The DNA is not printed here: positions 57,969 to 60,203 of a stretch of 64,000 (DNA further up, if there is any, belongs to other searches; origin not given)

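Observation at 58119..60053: YNL115C: polytopic membrane domain fused to an alpha/beta-hydrolase-like domain with Asp at the nucleophile elbow (GYDLGG)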

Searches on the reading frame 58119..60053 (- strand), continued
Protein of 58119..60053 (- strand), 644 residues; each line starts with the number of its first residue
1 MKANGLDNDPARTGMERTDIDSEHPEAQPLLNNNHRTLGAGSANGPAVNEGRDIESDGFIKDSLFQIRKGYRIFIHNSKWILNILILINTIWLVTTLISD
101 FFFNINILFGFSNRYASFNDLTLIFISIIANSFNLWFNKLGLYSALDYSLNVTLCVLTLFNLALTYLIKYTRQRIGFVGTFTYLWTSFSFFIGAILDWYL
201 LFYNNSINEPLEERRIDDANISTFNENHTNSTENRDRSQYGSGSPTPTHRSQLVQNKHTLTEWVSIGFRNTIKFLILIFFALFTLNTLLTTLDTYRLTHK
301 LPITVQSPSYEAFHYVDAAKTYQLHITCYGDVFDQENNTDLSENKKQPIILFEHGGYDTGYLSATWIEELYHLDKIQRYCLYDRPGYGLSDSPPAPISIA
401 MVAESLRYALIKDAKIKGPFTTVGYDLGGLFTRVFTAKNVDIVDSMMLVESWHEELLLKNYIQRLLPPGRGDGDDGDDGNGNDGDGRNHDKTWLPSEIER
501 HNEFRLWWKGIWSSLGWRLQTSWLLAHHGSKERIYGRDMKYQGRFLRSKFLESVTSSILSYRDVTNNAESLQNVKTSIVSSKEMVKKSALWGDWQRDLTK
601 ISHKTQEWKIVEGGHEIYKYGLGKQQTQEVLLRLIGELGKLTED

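Call 34: find_homologous_proteins(query=A3, max_evalue=1e-10)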
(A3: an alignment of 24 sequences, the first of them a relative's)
Query A3 (24 sequences) (542 aa, profile of the alignment): 140 proteins with E <= 1e-10 among 8000 candidates; the best 120 are listed.
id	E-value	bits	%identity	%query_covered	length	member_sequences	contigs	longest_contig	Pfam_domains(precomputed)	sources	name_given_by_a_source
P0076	2.6e-201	688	100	100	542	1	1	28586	PF10329.15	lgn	-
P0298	1.3e-197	676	38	93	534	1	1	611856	PF10329.15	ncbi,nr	ncbi:MAG: hypothetical protein M1832_001804 [Thelocarpon impressellum]|nr:MAG: hypothetical protein 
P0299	1.6e-197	675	36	94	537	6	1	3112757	PF10329.15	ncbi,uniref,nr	ncbi:hypothetical protein, variant [Exophiala mesophila]|uniref:Mitochondrial integral membrane prot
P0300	9.5e-195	666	36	96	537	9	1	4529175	PF10329.15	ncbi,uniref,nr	ncbi:hypothetical protein CLCR_10003 [Cladophialophora carrionii]|uniref:Uncharacterized protein n=1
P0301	2.1e-193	662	36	90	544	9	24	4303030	PF10329.15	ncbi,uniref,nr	ncbi:hypothetical protein HRR83_004113 [Exophiala dermatitidis]|uniref:Mitochondrial integral membra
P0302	5.2e-193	661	39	94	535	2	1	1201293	PF10329.15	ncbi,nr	ncbi:MAG: hypothetical protein M1817_005021 [Caeruleum heppii]|nr:MAG: hypothetical protein M1817_00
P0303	2.7e-192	658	39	94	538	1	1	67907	PF10329.15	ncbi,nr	ncbi:MAG: hypothetical protein M1829_006521 [Trizodia sp. TS-e1964]|nr:MAG: hypothetical protein M18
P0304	7.1e-192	657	42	87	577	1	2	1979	PF10329.15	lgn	-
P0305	3.8e-190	651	40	90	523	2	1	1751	PF12697.14,PF10329.15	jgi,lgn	-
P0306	9.9e-190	650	40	91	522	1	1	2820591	PF12697.14,PF10329.15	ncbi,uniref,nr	ncbi:hypothetical protein C7212DRAFT_304762 [Tuber magnatum]|uniref:AB hydrolase-1 domain-containing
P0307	1.4e-189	649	40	90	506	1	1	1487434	PF10329.15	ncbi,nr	ncbi:hypothetical protein BDZ91DRAFT_655158 [Kalaharituber pfeilii]|nr:hypothetical protein BDZ91DRA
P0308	1.5e-189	649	49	90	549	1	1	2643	PF10329.15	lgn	-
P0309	9.8e-189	646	37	93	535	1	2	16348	PF10329.15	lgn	-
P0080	1.0e-188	646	36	90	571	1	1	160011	PF10329.15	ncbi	ncbi:hypothetical protein V1509DRAFT_630187 [Lipomyces kononenkoae]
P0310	1.5e-188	646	36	92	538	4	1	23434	PF10329.15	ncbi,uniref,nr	ncbi:hypothetical protein AOQ84DRAFT_284277 [Glonium stellatum]|uniref:Mitochondrial integral membra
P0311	4.9e-188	644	36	93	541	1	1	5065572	PF10329.15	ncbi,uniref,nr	ncbi:uncharacterized protein Z518_02165 [Rhinocladiella mackenziei CBS 650.93]|uniref:Mitochondrial 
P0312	1.0e-187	643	40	90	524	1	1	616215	PF12697.14,PF10329.15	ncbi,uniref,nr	ncbi:hypothetical protein L873DRAFT_1811839 [Choiromyces venosus 120613-1]|uniref:AB hydrolase-1 dom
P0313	1.1e-187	643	36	95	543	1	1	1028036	PF10329.15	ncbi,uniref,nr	ncbi:uncharacterized protein BDR25DRAFT_265999 [Lindgomyces ingoldianus]|uniref:Uncharacterized prot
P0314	1.5e-186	639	35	94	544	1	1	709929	PF10329.15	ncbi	ncbi:hypothetical protein DV738_g2378, partial [Chaetothyriales sp. CBS 135597]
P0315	1.5e-186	639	36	96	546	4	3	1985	PF10329.15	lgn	-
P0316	2.1e-186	639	38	96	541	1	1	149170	PF10329.15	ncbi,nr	ncbi:MAG: hypothetical protein M1826_004408 [Phylliscum demangeonii]|nr:MAG: hypothetical protein M1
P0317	4.5e-186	638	38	89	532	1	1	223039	PF10329.15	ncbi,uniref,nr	ncbi:hypothetical protein AJ80_02699 [Polytolypa hystricis UAMH7299]|uniref:Mitochondrial integral m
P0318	1.9e-184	632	36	87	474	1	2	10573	PF10329.15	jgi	jgi:pimeloyl-ACP methyl ester carboxylesterase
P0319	2.5e-184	632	35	94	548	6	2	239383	PF10329.15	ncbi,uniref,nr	ncbi:hypothetical protein COCVIDRAFT_100096 [Bipolaris victoriae FI3]|uniref:Mitochondrial integral 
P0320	1.5e-183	629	37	91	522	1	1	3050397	PF10329.15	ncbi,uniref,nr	ncbi:mitochondrial integral membrane protein [Talaromyces proteolyticus]|uniref:Mitochondrial integr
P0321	2.0e-183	629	36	93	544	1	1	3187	PF10329.15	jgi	jgi:pimeloyl-ACP methyl ester carboxylesterase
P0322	4.7e-183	628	39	87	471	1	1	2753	PF10329.15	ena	-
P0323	6.4e-183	627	35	90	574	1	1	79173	PF10329.15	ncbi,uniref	ncbi:hypothetical protein V1525DRAFT_251951 [Lipomyces kononenkoae]|uniref:Uncharacterized protein n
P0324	1.9e-182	626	40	82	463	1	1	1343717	PF10329.15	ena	-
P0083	2.1e-182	626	36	83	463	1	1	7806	PF10329.15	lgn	-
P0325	2.7e-182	625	35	90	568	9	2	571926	PF10329.15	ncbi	ncbi:hypothetical protein V1522DRAFT_409031 [Lipomyces starkeyi]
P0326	1.9e-180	619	36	93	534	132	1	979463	PF10329.15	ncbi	ncbi:hypothetical protein ACHAP7_002665 [Fusarium lateritium]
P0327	2.0e-180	619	37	96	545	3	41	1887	PF10329.15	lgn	-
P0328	5.7e-180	618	39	83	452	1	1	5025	PF10329.15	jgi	jgi:pimeloyl-ACP methyl ester carboxylesterase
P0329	8.8e-180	617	36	92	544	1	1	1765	PF10329.15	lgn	-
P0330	1.1e-179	617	34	92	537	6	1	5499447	PF10329.15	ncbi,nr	ncbi:hypothetical protein N7523_003476 [Penicillium sp. IBT 18751x]|nr:hypothetical protein N7523_00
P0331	2.0e-178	612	36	88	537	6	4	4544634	PF10329.15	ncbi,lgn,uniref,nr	ncbi:hypothetical protein MPDQ_004993 [Monascus purpureus]|uniref:Mitochondrial integral membrane pr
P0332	4.5e-178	611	34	99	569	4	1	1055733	PF10329.15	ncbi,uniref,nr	ncbi:hypothetical protein POJ06DRAFT_261947 [Lipomyces tetrasporus]|uniref:AB hydrolase-1 domain-con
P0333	5.3e-178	611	36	89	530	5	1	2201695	PF10329.15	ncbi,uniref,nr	ncbi:mitochondrial integral membrane protein [Blumeria hordei DH14]|uniref:Mitochondrial integral me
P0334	5.5e-178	611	35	93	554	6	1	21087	PF10329.15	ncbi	ncbi:hypothetical protein LTR95_004468 [Oleoguttula sp. CCFEE 5521]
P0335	1.0e-177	610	35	94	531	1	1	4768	PF10329.15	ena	-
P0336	1.1e-177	610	39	87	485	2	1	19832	PF10329.15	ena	-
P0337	1.3e-177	610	36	95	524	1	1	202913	PF10329.15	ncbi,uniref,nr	ncbi:hypothetical protein LTR62_004268 [Meristemomyces frigidus]|uniref:Mitochondrial integral membr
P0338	1.6e-177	610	37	95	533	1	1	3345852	PF10329.15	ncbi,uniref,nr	ncbi:hypothetical protein NUU61_001233 [Penicillium alfredii]|uniref:Uncharacterized protein n=1 Tax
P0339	3.4e-177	608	36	83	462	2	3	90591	PF10329.15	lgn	-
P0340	7.3e-177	607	39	89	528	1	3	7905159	PF10329.15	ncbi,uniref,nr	ncbi:hypothetical protein ASPWEDRAFT_25587 [Aspergillus wentii DTO 134E9]|uniref:Mitochondrial integ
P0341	1.0e-176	607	38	89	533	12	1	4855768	PF10329.15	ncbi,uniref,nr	ncbi:hypothetical protein N7481_000785 [Penicillium waksmanii]|uniref:uncharacterized protein n=1 Ta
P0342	1.3e-176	607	36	83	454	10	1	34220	PF10329.15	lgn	-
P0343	1.7e-176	606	36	88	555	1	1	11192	PF10329.15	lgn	-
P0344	3.7e-176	605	37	94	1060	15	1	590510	PF00171.28,PF10329.15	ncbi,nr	ncbi:unnamed protein product [Penicillium olsonii]|nr:unnamed protein product [Penicillium olsonii]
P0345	5.1e-176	605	36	97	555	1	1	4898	PF10329.15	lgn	-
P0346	7.4e-176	604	39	79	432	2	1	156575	PF10329.15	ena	-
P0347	8.5e-176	604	37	83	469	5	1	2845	PF10329.15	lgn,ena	-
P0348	1.0e-175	603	39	93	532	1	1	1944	PF10329.15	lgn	-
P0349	1.5e-175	603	34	96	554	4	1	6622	PF10329.15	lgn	-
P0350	1.7e-175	603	38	88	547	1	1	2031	PF10329.15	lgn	-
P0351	3.2e-175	602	38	94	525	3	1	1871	PF10329.15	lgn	-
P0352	5.5e-175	601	36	83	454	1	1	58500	PF10329.15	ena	-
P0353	1.3e-174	600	36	96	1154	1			PF10329.15,PF01494.26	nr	nr:uncharacterized protein c23c11.06c [Quercus suber]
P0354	1.5e-174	600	35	96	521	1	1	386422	PF10329.15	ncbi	ncbi:MAG: hypothetical protein Q9160_002019 [Pyrenula sp. 1 TL-2023]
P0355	1.8e-174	599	34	98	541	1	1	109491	PF10329.15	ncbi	ncbi:hypothetical protein V8F20_009916 [Naviculisporaceae sp. PSN 640]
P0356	4.2e-174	598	36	83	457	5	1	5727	PF10329.15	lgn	-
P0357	6.6e-173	594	34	89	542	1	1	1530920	PF10329.15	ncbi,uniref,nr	ncbi:uncharacterized protein LTR77_003956 [Saxophila tyrrhenica]|uniref:Mitochondrial integral membr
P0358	1.0e-172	594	36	83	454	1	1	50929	PF10329.15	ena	-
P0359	3.7e-172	592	37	83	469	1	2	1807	PF10329.15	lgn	-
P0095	1.6e-171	590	36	93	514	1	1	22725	PF10329.15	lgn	-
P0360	6.8e-171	588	39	82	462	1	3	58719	PF10329.15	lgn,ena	-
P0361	7.1e-171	588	39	83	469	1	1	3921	PF12697.14,PF10329.15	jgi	jgi:pimeloyl-ACP methyl ester carboxylesterase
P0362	1.5e-170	586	41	79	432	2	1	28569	PF10329.15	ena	-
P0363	1.0e-169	584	36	87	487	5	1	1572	PF10329.15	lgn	-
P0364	3.4e-169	582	35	98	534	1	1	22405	PF10329.15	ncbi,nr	ncbi:hypothetical protein KEM54_004068 [Ascosphaera aggregata]|nr:hypothetical protein KEM54_004068 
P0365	5.6e-168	578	35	99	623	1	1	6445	PF10329.15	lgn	-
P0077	6.4e-168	578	50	81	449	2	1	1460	PF00561.27,PF10329.15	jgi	jgi:pimeloyl-ACP methyl ester carboxylesterase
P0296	7.8e-168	578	37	81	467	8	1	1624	PF10329.15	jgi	-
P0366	2.1e-167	576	36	83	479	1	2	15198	PF10329.15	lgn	-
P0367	2.7e-167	576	37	93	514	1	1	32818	PF10329.15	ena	-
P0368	4.6e-167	575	36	83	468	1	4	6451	PF10329.15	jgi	jgi:alpha-beta hydrolase superfamily lysophospholipase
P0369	3.4e-166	572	37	84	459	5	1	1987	PF12697.14,PF10329.15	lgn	-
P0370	4.6e-166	572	35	93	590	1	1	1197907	PF10329.15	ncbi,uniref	ncbi:hypothetical protein BZA70DRAFT_275112 [Myxozyma melibiosi]|uniref:AB hydrolase-1 domain-contai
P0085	1.5e-165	570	36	98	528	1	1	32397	PF00561.27,PF10329.15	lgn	-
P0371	7.6e-165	568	39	78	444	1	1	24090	PF10329.15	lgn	-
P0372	3.9e-164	565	39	84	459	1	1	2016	PF10329.15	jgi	jgi:pimeloyl-ACP methyl ester carboxylesterase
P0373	7.3e-164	564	36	82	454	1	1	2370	PF10329.15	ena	-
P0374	9.5e-164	564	38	82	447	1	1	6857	PF10329.15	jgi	jgi:pimeloyl-ACP methyl ester carboxylesterase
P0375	2.6e-163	563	36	82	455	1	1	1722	PF10329.15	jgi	jgi:pimeloyl-ACP methyl ester carboxylesterase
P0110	2.8e-163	562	37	92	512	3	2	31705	PF12697.14,PF00561.27,PF12146.16,PF10329.15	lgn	-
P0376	3.0e-163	562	36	79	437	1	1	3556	PF10329.15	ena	-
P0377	1.6e-161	557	37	79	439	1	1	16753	PF10329.15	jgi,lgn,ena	-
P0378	3.7e-161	555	37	90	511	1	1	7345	PF12697.14,PF10329.15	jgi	jgi:pimeloyl-ACP methyl ester carboxylesterase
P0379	4.6e-161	555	40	86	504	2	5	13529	PF12697.14,PF00561.27,PF10329.15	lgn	-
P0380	5.1e-161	555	39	86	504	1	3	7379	PF12697.14,PF00561.27,PF10329.15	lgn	-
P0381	7.5e-161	554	38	92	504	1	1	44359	PF12697.14,PF00561.27,PF10329.15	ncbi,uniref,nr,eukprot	ncbi:protein of unknown function [Taphrina deformans PYCC 5710]|uniref:AB hydrolase-1 domain-contain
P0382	2.0e-160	553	37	79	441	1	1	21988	PF10329.15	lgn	-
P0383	3.7e-160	552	39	85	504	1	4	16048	PF12697.14,PF10329.15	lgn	-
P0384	4.4e-160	552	37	92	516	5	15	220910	PF10329.15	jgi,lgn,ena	-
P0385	7.1e-160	551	36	83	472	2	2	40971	PF10329.15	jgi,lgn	jgi:hypothetical protein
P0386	1.0e-159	551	38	79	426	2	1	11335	PF10329.15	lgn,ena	-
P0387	6.1e-159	548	41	76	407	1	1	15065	PF10329.15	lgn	-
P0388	7.5e-159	548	39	80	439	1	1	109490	PF10329.15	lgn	-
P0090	3.0e-157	543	34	100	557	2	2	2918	PF00561.27,PF10329.15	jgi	jgi:pimeloyl-ACP methyl ester carboxylesterase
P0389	3.9e-157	542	37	79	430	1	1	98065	PF10329.15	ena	-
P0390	3.3e-156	539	38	79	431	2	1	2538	PF10329.15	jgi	jgi:pimeloyl-ACP methyl ester carboxylesterase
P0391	3.8e-155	536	39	86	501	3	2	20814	PF12697.14,PF00561.27,PF10329.15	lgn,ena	-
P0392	7.1e-155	535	33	90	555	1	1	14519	PF10329.15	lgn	-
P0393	1.3e-154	534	37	80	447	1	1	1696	PF10329.15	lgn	-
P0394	1.6e-154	534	36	82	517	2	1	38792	PF12697.14,PF00561.27,PF12146.16,PF10329.15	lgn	-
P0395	1.3e-153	531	39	79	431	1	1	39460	PF10329.15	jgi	jgi:pimeloyl-ACP methyl ester carboxylesterase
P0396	1.3e-152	527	38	70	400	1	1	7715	PF10329.15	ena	-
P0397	2.2e-152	526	37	73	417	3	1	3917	PF10329.15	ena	-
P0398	3.5e-152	526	37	79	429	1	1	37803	PF10329.15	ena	-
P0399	1.1e-150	521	37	71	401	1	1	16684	PF10329.15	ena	-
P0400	1.2e-149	517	38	73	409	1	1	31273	PF10329.15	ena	-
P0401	1.2e-146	508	39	75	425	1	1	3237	PF10329.15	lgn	-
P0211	4.4e-146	506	37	96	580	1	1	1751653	PF00561.27,PF10329.15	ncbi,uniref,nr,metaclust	ncbi:hypothetical protein PACTADRAFT_2339 [Pachysolen tannophilus NRRL Y-2460]|uniref:AB hydrolase-1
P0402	1.1e-145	504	38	71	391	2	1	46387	PF10329.15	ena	-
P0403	1.3e-145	504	37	76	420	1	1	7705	PF10329.15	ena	-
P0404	9.9e-144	498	36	73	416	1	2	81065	PF10329.15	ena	-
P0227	9.1e-143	495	36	94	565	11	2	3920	PF00561.27,PF10329.15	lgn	-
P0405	2.5e-142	493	39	72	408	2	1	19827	PF10329.15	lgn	-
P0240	8.7e-142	492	35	90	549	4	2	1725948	PF00561.27,PF10329.15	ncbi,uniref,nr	ncbi:predicted protein [Scheffersomyces stipitis CBS 6054]|uniref:AB hydrolase-1 domain-containing p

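Call 52: search_protein_families(library=ncbifam, proteins=[P0240, P0319], max_evalue=0.1)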
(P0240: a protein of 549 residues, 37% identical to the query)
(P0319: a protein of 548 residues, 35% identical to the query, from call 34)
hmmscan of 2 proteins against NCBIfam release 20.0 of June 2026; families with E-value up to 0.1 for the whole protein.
P0240 (549 aa): 12 families
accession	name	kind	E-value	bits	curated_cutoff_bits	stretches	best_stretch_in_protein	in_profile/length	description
TIGR02427.1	protocat_pcaD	equivalog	1.2e-07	31.4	255.85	1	289-375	27-112/251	3-oxoadipate enol-lactonase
NF051488.1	bifunc_PcaDC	exception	2.6e-07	30.1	390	1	290-375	27-111/375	bifunctional 3-oxoadipate enol-lactonase/4-carboxymuconolactone decarboxylase PcaDC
NF011457.0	PRK14875.1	equivalog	9.6e-06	24.8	307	1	269-374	130-230/372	acetoin dehydrogenase dihydrolipoyllysine-residue acetyltransferase subunit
TIGR01738.1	bioH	equivalog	3.3e-05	23.6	206.95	1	272-375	5-98/245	pimeloyl-ACP methyl ester esterase BioH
NF045632.1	hydroxlase_HsaD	equivalog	0.00063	18.8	400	1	245-373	15-135/290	4,5:9,10-diseco-3-hydroxy-5,9,17-trioxoandrosta-1(10),2-diene-4-oate hydrolase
NF050089.1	i_nPHAscl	equivalog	0.00066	18.8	300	1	268-392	15-131/288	intracellular short-chain-length polyhydroxyalkanoate depolymerase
NF033124.1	estX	equivalog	0.0008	18.6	600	1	249-375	6-127/280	macrolide esterase EstX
NF051487.1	bifunc_PcaCD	exception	0.0017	17.5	430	1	298-375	195-271/413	bifunctional 4-carboxymuconolactone decarboxylase/3-oxoadipate enol-lactonase PcaCD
TIGR03611.1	RutD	equivalog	0.0023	17.4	238.5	1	265-378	6-116/258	pyrimidine utilization protein D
NF052610.1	macro_16_ester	equivalog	0.016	14.6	420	1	272-375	24-127/281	alpha/beta fold macrolide esterase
NF041759.1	mac_hydro_EstT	equivalog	0.017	14.3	450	1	319-374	71-125/278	macrolide hydrolase EstT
NF052614.1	AB_fold_OlsI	equivalog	0.035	13.6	385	1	320-373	67-120/272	ornithine lipid biosynthesis O-acyltransferase OlsI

P0319 (548 aa): 0 families

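Call 53: search_protein_families(library=pfam, proteins=[P0061, P0070, P0240, P0319, P0381, P0323, P0132, P0139], max_evalue=0.01)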
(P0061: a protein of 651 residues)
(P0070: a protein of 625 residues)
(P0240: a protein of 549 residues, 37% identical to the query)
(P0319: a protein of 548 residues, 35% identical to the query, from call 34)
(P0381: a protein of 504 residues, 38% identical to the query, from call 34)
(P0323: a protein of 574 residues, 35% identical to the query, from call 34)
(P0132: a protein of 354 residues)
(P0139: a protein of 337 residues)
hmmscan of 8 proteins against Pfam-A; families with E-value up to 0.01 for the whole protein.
P0061 (651 aa): 2 families
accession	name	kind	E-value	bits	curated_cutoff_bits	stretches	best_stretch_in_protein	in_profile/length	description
PF10329.14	DUF2417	-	2.2e-56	191.4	25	1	35-325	1-234/234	Region of unknown function (DUF2417)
PF00561.26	Abhydrolase_1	-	1.4e-06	28.6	25.8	1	347-629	1-241/245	alpha/beta hydrolase fold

P0070 (625 aa): 2 families
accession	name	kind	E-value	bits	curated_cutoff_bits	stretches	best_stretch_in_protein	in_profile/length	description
PF10329.14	DUF2417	-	2e-33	116.3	25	1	92-348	1-234/234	Region of unknown function (DUF2417)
PF00561.26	Abhydrolase_1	-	3.1e-08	34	25.8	1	360-534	3-171/245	alpha/beta hydrolase fold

P0240 (549 aa): 2 families
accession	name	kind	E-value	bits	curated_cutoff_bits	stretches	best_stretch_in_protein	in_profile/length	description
PF10329.14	DUF2417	-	6.3e-77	258.6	25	1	37-260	1-234/234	Region of unknown function (DUF2417)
PF00561.26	Abhydrolase_1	-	3e-09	37.4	25.8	1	273-385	2-114/245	alpha/beta hydrolase fold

P0319 (548 aa): 1 family
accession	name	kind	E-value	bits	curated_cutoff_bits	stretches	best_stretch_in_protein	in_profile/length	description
PF10329.14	DUF2417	-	2e-96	322.4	25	1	39-268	1-234/234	Region of unknown function (DUF2417)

P0381 (504 aa): 4 families
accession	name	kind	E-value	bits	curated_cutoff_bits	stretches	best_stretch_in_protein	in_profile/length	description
PF10329.14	DUF2417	-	1.2e-73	247.9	25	1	18-241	12-234/234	Region of unknown function (DUF2417)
PF12697.13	Abhydrolase_6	-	3.6e-08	34.8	26.3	1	267-485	14-211/217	Alpha/beta hydrolase family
PF00561.26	Abhydrolase_1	-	3.7e-06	27.2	25.8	1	279-364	29-117/245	alpha/beta hydrolase fold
PF12146.15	Hydrolase_4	-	0.0073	16.1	27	0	280-354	34-112/239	Serine aminopeptidase, S33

P0323 (574 aa): 2 families
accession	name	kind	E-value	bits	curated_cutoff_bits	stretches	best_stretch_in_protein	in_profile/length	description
PF10329.14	DUF2417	-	9.2e-54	182.8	25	1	73-295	17-234/234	Region of unknown function (DUF2417)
PF12146.15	Hydrolase_4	-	0.0094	15.7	27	0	366-414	62-110/239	Serine aminopeptidase, S33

P0132 (354 aa): 8 families
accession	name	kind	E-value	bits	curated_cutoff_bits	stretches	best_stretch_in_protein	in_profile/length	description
PF00561.26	Abhydrolase_1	-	5.7e-18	65.9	25.8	1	73-186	1-121/245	alpha/beta hydrolase fold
PF12697.13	Abhydrolase_6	-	1.7e-15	58.7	26.3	1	82-336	8-217/217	Alpha/beta hydrolase family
PF12146.15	Hydrolase_4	-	1.9e-09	37.6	27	1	100-189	33-130/239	Serine aminopeptidase, S33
PF00975.26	Thioesterase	-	6.7e-07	30.2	26.4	1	99-153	28-80/226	Thioesterase domain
PF06821.19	Ser_hydrolase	-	0.00023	21.6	22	1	135-200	51-118/172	Serine hydrolase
PF09297.16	Zn_ribbon_NUD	-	0.0011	19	24.8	0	62-82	1-21/32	NADH pyrophosphatase zinc ribbon domain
PF03096.20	Ndr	-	0.0027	16.9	23.3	1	120-174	81-134/283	Ndr family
PF12695.13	Abhydrolase_5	-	0.0031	17.8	27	1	140-176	58-94/164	Alpha/beta hydrolase family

P0139 (337 aa): 4 families
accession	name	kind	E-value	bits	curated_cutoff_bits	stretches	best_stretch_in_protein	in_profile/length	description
PF00561.26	Abhydrolase_1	-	4.8e-15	56.3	25.8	1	64-186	3-132/245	alpha/beta hydrolase fold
PF12697.13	Abhydrolase_6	-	3.6e-11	44.6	26.3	1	68-324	5-215/217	Alpha/beta hydrolase family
PF12146.15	Hydrolase_4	-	2.2e-07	30.8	27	1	89-159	33-107/239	Serine aminopeptidase, S33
PF00975.26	Thioesterase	-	0.0024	18.6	26.4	1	88-142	28-80/226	Thioesterase domain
